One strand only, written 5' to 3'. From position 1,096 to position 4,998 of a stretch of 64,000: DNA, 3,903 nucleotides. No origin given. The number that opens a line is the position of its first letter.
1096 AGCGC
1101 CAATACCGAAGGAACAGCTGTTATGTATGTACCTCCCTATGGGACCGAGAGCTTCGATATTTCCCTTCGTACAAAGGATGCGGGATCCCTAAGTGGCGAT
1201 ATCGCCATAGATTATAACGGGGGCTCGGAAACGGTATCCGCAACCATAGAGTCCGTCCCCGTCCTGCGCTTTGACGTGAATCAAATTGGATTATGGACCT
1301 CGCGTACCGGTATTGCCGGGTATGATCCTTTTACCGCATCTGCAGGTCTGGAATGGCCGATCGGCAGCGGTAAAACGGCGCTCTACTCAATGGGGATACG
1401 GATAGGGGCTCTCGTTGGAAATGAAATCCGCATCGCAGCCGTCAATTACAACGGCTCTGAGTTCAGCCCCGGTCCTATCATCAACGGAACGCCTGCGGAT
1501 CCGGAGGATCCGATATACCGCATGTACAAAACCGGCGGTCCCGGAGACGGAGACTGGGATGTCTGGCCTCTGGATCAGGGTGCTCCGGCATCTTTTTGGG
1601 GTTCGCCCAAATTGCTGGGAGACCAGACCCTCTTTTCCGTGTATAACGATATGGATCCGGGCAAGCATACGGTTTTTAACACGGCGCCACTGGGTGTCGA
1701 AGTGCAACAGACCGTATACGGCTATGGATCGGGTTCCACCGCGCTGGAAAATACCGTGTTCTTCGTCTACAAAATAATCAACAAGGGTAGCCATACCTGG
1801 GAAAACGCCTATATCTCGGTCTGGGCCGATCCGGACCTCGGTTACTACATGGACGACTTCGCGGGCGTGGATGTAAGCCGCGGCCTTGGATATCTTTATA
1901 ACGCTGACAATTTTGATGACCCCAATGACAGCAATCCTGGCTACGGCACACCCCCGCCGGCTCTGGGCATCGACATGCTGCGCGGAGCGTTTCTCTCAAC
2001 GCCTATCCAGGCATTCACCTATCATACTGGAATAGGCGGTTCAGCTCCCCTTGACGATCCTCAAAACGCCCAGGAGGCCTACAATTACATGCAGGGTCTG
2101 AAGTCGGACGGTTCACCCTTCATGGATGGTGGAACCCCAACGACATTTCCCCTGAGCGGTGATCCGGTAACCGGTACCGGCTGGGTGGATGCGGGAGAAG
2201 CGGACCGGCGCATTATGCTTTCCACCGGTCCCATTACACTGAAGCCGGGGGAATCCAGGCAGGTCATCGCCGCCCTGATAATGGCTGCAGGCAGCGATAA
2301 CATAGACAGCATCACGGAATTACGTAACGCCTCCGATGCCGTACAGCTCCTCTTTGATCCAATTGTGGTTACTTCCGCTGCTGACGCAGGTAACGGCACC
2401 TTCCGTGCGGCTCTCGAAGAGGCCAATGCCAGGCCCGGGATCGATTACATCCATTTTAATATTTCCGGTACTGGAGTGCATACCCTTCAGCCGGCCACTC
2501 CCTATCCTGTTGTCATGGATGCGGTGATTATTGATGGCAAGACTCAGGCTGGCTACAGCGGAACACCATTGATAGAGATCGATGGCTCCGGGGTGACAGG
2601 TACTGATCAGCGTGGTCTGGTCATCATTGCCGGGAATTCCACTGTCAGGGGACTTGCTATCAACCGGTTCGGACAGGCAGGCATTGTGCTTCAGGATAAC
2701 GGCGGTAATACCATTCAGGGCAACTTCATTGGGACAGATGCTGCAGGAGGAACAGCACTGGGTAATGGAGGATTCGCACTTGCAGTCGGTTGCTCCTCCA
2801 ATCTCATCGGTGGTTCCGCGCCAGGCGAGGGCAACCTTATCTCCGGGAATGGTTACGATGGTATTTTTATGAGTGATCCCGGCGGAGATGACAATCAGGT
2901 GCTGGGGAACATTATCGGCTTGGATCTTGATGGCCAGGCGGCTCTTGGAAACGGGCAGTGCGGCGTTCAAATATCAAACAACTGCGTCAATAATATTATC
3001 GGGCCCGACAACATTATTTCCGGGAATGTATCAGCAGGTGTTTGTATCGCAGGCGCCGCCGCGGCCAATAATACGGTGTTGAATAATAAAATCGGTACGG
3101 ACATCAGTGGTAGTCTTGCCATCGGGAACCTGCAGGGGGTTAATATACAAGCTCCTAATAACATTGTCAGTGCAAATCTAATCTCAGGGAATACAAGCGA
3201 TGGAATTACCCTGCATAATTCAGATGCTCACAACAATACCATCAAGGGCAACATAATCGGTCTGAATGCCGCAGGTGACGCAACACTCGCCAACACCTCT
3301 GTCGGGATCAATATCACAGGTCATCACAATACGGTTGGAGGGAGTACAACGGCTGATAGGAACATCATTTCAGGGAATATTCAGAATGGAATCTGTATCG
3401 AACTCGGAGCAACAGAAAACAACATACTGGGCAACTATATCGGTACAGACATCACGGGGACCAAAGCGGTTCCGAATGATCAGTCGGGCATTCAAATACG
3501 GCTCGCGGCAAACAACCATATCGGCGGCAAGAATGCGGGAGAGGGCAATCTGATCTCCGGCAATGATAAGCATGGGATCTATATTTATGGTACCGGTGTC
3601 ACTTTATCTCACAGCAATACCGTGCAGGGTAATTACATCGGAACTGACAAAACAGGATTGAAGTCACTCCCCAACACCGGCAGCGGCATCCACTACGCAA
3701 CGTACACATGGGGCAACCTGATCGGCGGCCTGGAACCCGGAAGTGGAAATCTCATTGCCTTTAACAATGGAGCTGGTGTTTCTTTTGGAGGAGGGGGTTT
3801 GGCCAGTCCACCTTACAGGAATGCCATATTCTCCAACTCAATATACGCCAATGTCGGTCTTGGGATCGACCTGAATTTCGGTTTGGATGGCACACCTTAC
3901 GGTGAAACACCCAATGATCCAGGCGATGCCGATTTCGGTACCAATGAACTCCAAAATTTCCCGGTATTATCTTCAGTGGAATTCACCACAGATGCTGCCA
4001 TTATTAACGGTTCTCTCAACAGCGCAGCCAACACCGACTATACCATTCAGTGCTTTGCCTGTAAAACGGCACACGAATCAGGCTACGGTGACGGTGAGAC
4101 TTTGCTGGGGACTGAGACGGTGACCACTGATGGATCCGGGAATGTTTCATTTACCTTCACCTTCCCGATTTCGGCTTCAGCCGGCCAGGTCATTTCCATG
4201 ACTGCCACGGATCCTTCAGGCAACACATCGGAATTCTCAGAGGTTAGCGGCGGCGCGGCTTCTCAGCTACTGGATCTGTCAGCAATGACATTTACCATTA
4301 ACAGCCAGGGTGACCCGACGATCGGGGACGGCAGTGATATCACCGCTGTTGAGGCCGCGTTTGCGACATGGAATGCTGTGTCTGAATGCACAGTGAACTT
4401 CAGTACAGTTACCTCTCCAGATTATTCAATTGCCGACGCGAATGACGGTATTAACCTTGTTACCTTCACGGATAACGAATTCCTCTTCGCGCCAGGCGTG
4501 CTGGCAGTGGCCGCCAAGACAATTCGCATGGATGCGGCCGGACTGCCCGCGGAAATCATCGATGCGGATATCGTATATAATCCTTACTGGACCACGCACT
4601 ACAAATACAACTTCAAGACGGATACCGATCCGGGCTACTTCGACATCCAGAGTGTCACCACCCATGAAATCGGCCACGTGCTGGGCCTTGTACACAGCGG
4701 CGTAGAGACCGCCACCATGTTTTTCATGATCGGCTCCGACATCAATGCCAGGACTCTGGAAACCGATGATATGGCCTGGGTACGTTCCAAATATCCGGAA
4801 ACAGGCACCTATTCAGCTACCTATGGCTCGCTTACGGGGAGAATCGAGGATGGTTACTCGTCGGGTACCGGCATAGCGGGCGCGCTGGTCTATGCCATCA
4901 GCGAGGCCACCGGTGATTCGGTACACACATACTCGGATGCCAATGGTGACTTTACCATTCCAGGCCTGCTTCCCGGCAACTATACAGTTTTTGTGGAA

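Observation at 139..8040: A 2633-aa mosaic T9SS cargo combines a metzincin protease with lectin, beta-helix, YVTN-propeller and FIMAH modules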

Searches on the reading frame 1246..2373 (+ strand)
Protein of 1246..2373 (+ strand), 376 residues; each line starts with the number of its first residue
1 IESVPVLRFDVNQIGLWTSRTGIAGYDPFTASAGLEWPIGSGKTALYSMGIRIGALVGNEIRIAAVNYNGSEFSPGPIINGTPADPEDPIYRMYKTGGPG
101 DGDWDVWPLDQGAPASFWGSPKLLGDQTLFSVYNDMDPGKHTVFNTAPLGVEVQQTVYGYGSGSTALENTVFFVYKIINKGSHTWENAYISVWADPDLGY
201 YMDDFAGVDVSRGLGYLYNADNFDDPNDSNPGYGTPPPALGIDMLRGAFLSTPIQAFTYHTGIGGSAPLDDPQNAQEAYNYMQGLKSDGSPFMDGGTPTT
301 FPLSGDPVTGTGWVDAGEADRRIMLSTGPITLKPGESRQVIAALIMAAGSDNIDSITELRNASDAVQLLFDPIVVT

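Call 22: search_solved_structures(query=A1, max_evalue=1)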
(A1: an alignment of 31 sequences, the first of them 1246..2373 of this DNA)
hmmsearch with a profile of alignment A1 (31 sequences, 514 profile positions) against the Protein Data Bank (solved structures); distinct sequences matched with E-value up to 1: 7.
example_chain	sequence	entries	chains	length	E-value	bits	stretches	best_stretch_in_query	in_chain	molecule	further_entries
8glj_D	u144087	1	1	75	0.005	18.8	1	435-510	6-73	Por secretion system C-terminal sorting domain-containing protein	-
7eh9_A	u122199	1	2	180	0.02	16.8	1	443-501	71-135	Basal-body rod modification protein FlgD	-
7bhq_A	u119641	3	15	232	0.027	16.4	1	440-501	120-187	Basal-body rod modification protein FlgD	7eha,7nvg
8glk_D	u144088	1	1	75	0.13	14.2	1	436-511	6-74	Endonuclease I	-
3wxp_A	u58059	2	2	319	0.23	13.3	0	137-178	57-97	Endoglucanase A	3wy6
3wr0_A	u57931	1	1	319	0.35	12.7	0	137-178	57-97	Endoglucanase A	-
3vgi_A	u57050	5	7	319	0.35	12.7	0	137-178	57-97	Endoglucanase A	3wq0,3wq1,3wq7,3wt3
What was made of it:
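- Closest known: N-terminal beta-supersandwich domains of GH15 glucoamylase/glucodextranase. Different: Sequence identity is 6-14%, and there is no sequence-level relationship (call 22).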

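Call 28: predict_structure(alignment_id=A1)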
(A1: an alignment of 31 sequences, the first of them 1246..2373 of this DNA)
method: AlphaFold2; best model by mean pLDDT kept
length: 376 residues; sequences in the alignment: 31
mean_pLDDT: 89.7   pTM: 0.91
mean pLDDT of the five models: 89.7, 88.3, 88.0, 87.6, 86.0
residues with pLDDT >= 90: 282; 70-90: 58; 50-70: 28; < 50: 8
segments of 3 or more residues with pLDDT < 50: 1-3
pLDDT, mean of each block of 10 residues (from residue 1): 64 93 93 92 93 98 91 97 96 95 96 95 95 97 96 97 91 98 98 92 91 93 68 78 88 64 57 93 94 92 93 90 94 97 96 96 91 52
secondary structure, 60 per line:
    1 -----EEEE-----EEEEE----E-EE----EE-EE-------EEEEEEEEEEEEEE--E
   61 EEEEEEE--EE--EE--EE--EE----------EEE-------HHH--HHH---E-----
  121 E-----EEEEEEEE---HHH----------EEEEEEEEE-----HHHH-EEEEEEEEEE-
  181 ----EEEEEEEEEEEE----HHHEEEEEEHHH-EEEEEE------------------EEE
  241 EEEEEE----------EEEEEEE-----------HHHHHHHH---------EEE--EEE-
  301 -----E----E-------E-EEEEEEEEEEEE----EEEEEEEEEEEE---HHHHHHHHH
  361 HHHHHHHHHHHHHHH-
elements in order: E6-9 E15-19 E44-57 E60-67 E94-96 E127-134 E151-159 H165-168 E170-179 E185-196 E204-209 E214-219 E238-246 E257-263 H275-282 E292-294 E297-299 E321-332 E337-348 H352-375
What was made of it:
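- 1267..2358 (+): Unmodelled galactose-mutarotase-like beta-supersandwich module (aa 377-740), with an Asp-rich conserved signature (W562-x-D564-x-D566-x-G568...D573...D578). AF2 pLDDT 89.7, pTM 0.91 (call 28).
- On Galactose-mutarotase-like beta-supersandwich superfamily: Model pLDDT 89.7 (call 28).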

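Call 43: search_protein_representatives(protein=window:1246-2373:+)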
Query: 376 residues. Proteins with E-value up to 0.001 (for the whole library): 6615; up to 1e-10: 5013; up to 1e-30: 1308. The best 150 are listed.
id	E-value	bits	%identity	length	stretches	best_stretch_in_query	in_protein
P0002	2.4e-146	504.4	63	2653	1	1-375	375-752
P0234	2.0e-124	432.2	40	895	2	8-371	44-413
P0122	1.4e-122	426.1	78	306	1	136-375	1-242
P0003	2.8e-119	415.2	56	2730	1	3-371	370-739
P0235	9.6e-116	403.6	39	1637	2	9-361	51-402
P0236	8.6e-113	393.9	55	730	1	16-371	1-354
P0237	5.8e-106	371.4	52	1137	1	3-371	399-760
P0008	5.6e-103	361.5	51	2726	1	3-372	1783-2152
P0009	1.4e-101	356.9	52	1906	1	3-372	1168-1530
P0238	4.5e-101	355.3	51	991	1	3-371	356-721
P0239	1.8e-100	353.3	39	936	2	45-361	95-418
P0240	1.7e-99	350.1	50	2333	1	8-370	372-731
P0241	1.7e-99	350.1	49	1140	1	3-372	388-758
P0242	1.2e-97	344.0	49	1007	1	8-371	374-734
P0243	1.8e-96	340.1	48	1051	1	4-370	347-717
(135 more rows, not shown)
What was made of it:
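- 1267..2358 (+): Family of 6,615 clusters (call 43).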

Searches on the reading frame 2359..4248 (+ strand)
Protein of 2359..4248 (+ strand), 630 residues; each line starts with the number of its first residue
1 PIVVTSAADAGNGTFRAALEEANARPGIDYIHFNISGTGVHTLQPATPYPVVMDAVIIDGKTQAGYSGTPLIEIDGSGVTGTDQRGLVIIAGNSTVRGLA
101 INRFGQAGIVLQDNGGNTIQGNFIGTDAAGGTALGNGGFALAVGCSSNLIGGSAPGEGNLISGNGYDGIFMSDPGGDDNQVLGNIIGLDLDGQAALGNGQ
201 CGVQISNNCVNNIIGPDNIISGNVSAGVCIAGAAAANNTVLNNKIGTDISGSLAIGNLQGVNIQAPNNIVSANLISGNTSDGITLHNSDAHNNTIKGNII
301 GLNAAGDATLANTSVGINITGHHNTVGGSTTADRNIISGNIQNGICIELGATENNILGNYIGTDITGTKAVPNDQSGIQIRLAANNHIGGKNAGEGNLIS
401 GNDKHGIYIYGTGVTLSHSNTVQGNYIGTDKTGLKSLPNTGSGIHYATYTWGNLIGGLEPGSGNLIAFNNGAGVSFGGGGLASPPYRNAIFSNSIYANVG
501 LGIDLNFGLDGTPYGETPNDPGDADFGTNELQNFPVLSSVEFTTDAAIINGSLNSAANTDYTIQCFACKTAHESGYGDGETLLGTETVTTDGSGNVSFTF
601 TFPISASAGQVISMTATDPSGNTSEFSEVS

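Call 66: search_solved_structures(query=window:2359-4248:+, max_evalue=0.01)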
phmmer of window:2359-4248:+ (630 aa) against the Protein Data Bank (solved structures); distinct sequences matched with E-value up to 0.01: 1.
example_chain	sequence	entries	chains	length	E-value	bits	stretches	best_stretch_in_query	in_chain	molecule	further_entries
7dm0_A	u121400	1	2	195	0.0069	18.1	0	544-628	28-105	Biofilm-associated surface protein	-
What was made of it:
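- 3844..4248 (+): Asp-rich loop plus Ig-like cap that ends the beta-helix cassette (aa 1236-1370). Weak match to Bap 7dm0 (E 0.007; call 66).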

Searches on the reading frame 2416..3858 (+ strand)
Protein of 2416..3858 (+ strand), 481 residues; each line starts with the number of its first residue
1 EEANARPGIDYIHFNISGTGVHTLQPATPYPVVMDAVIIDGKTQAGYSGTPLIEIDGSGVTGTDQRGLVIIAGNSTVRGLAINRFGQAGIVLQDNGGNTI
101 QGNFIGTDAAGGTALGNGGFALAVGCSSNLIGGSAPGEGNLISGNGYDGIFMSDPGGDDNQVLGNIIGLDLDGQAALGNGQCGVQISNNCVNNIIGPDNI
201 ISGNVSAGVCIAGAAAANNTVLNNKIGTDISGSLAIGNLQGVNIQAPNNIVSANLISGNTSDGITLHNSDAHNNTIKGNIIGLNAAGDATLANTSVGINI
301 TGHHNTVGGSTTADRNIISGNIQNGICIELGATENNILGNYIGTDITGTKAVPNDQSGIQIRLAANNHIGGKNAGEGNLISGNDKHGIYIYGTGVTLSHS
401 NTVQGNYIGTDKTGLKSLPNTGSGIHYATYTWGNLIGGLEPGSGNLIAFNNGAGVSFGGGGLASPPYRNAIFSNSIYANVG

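Call 9: search_protein_families(library=pfam, proteins=[window:2416-3858:+], max_evalue=1)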
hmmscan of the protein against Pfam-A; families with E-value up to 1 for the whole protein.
window:2416-3858:+ (481 aa): 2 families
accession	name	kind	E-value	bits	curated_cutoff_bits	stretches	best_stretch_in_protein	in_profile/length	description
PF13229.12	Beta_helix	-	9e-13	48.6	25.9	2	53-226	11-158/158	Right handed beta helix region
PF05048.19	NosD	-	6.6e-09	35.9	23.6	2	230-342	73-169/212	Periplasmic copper-binding protein (NosD)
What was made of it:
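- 2359..3843 (+): Right-handed parallel beta-helix (aa 741-1235). PF13229 at 48.6 bits and PF05048 at 35.9 bits (call 9).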

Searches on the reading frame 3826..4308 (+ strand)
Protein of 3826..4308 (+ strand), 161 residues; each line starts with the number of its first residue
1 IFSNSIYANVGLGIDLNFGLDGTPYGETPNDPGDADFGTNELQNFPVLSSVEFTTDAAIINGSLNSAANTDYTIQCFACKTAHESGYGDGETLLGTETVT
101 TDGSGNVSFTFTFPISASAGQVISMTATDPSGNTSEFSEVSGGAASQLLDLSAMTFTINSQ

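Call 9: search_protein_families(library=pfam, proteins=[window:3826-4308:+], max_evalue=1)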
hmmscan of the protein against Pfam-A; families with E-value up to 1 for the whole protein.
window:3826-4308:+ (161 aa): 1 family
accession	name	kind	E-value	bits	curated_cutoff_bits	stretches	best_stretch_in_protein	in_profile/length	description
PF17936.7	Big_6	-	4.6e-05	24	27.6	1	90-139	33-78/83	Bacterial Ig domain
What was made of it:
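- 3844..4248 (+): Weak Big_6 hit (24 bits, below cut-off; call 9).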

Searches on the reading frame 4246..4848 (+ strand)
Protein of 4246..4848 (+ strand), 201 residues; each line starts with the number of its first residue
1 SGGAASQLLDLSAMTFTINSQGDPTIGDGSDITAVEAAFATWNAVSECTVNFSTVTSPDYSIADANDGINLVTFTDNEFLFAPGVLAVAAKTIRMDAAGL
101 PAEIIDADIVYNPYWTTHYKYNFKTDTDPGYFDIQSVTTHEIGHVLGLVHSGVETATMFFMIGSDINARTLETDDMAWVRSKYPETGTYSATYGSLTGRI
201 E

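Call 9: search_protein_families(library=pfam, proteins=[window:4246-4848:+], max_evalue=1)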
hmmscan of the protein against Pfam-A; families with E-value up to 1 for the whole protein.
window:4246-4848:+ (201 aa): 7 families
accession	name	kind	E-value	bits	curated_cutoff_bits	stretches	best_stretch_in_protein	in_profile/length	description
PF00413.30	Peptidase_M10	-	2.5e-13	50.6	24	1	14-183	7-158/159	Matrixin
PF13583.11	Reprolysin_4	-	0.017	15.3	22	1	136-151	137-152/203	Metallo-peptidase family M12B Reprolysin-like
PF16313.11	DUF4953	-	0.017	14.7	24.2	1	134-150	13-29/316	Met-zincin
PF05572.19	Peptidase_M43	-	0.022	15.2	23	1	120-151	53-85/152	Pregnancy-associated plasma protein-A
PF13582.12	Reprolysin_3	-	0.029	15.3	22.4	1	127-151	107-123/123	Metallo-peptidase family M12B Reprolysin-like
PF13688.12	Reprolysin_5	-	0.051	14.2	27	1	136-150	143-157/196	Metallo-peptidase family M12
PF12388.14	Peptidase_M57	-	0.065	13.4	21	1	134-151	133-150/212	Dual-action HEIGH metallo-peptidase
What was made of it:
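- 4285..4794 (+): Peptidase M10 (matrixin-like) catalytic domain (aa 1383-1552). PF00413, E 2.5e-13 (call 9).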

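Call 21: search_solved_structures(query=window:4246-4848:+, max_evalue=0.01, show_alignments=2)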
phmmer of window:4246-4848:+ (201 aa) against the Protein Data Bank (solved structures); distinct sequences matched with E-value up to 0.01: 40.
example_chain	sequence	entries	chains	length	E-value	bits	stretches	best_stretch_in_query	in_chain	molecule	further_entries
2xs4_A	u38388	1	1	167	0.00014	25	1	130-178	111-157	KARILYSIN PROTEASE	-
2xs3_A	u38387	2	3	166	0.00015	24.9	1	130-177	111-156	KARILYSIN PROTEASE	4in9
8b2q_A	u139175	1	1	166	0.00017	24.7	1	130-177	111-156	Karilysin long form Kly38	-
1ros_A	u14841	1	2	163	0.00049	23.2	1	127-184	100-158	Macrophage metalloelastase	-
2wo8_A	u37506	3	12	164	0.0005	23.2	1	127-184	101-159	MACROPHAGE METALLOELASTASE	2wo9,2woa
1os2_A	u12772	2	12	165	0.00054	23.1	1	127-184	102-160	Macrophage metalloelastase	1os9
5cxa_A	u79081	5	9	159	0.00067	22.8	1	127-183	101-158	Macrophage metalloelastase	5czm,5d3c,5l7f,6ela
1utt_A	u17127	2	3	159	0.00072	22.6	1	127-183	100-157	MACROPHAGE METALLOELASTASE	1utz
1jiz_A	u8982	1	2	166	0.00081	22.5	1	127-183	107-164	macrophage elastase MMP-12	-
1rmz_A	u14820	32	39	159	0.0011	22.1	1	127-183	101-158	Macrophage metalloelastase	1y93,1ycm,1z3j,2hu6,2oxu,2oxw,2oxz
3ehx_A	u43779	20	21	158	0.0011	22.1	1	127-183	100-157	Macrophage metalloelastase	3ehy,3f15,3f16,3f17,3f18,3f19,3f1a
2n8r_A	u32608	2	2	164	0.0011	22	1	127-183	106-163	Macrophage metalloelastase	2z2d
2k9c_A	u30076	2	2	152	0.0011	22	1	127-183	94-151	Macrophage metalloelastase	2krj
2k2g_A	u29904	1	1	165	0.0011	22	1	127-183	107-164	Macrophage metalloelastase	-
5n5k_A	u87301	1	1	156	0.0012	22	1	127-183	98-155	Macrophage metalloelastase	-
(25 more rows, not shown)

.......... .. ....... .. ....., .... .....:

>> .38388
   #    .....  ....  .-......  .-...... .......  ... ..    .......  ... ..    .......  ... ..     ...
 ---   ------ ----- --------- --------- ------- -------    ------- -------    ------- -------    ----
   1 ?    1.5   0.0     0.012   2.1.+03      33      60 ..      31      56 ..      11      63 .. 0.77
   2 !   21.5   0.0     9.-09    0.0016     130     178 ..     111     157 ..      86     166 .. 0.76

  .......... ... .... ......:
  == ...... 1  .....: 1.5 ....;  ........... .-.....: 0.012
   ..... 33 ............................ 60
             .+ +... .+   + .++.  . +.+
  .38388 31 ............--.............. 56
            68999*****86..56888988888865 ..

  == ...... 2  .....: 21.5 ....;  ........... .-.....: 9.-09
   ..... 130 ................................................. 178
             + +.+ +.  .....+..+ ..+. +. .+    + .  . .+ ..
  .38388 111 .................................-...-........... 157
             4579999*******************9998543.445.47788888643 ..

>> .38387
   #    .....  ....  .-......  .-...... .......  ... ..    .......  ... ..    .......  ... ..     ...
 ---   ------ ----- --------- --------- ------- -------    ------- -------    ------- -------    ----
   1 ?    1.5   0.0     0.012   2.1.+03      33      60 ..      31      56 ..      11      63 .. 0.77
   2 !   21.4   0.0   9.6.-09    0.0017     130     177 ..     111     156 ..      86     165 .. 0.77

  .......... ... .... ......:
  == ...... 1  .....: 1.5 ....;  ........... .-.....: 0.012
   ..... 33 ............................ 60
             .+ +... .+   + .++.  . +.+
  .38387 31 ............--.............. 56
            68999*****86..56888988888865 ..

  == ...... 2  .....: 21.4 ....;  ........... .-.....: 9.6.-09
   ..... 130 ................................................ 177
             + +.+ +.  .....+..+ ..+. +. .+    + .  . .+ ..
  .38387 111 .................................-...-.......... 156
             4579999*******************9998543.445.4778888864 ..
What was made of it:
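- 4285..4794 (+): Karilysin and MMP-12 are the best PDB sequences (call 21).
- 4717..4719 (+): Met-turn methionine M1527 (ATMFF). Aligned to the karilysin Met in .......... (call 21).
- On Peptidase family M10 / matrixins (metzincin clan): This aligns column for column with karilysin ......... (call 21).
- Karilysin and MMP-12 are the best PDB sequences, with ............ and the Met aligned (call 21).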
